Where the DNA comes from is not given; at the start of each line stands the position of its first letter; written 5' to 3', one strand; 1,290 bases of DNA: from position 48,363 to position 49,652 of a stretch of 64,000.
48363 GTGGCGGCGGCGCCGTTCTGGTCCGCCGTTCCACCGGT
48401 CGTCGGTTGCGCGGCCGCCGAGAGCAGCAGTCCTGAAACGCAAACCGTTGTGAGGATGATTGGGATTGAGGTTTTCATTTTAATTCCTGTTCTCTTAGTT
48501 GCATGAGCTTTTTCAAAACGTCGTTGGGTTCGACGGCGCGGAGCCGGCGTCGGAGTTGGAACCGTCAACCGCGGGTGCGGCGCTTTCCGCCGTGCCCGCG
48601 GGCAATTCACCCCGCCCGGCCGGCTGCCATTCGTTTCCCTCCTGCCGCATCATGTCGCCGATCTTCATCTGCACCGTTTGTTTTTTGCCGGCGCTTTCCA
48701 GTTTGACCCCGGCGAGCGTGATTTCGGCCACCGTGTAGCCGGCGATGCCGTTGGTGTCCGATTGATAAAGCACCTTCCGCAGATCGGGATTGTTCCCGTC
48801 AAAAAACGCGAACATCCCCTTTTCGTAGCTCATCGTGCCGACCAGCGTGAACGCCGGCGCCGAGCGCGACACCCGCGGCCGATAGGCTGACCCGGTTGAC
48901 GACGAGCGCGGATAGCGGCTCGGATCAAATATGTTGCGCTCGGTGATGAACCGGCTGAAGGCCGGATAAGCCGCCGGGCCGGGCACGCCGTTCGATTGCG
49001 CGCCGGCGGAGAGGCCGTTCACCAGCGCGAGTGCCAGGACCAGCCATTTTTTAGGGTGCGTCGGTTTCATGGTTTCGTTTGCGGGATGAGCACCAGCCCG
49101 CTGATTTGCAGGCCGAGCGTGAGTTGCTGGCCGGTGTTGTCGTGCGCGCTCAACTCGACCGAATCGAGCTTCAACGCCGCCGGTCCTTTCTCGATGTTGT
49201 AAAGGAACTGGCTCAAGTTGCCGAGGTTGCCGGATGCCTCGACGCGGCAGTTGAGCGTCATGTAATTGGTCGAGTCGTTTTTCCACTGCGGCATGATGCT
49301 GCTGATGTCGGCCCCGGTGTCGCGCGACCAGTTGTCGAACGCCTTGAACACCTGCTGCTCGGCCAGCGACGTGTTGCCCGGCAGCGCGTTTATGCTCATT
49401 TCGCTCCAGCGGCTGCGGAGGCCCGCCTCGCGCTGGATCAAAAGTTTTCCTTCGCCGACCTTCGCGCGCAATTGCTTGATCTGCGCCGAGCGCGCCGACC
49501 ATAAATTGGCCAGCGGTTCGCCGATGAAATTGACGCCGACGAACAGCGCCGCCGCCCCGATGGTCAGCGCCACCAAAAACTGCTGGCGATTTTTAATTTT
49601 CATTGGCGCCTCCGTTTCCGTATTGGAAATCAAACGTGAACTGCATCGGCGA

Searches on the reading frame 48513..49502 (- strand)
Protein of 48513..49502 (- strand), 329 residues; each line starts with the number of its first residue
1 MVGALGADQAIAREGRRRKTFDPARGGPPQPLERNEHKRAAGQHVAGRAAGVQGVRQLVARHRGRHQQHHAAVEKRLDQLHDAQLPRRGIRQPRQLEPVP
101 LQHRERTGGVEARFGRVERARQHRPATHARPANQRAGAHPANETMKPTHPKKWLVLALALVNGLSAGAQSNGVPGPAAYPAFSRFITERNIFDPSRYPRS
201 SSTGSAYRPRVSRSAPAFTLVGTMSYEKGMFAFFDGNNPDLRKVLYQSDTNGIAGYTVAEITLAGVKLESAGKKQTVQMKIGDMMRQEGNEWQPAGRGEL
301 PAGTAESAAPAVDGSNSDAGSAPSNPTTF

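Call 8: search_protein_families(library=pfam, proteins=[window:48513-49502:-], max_evalue=0.01)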
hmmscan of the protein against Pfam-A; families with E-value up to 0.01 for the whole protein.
window:48513-49502:- (329 aa): 0 families

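Call 28: search_protein_families(library=ncbifam, proteins=[window:48513-49502:-], max_evalue=0.1)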
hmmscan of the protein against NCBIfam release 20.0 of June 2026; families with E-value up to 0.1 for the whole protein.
window:48513-49502:- (329 aa): 1 family
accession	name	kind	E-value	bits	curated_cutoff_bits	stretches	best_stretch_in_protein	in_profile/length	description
NF041515.1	GspC_delta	equivalog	0.0095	15.7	150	1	181-293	57-165/311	type II secretion system protein GspC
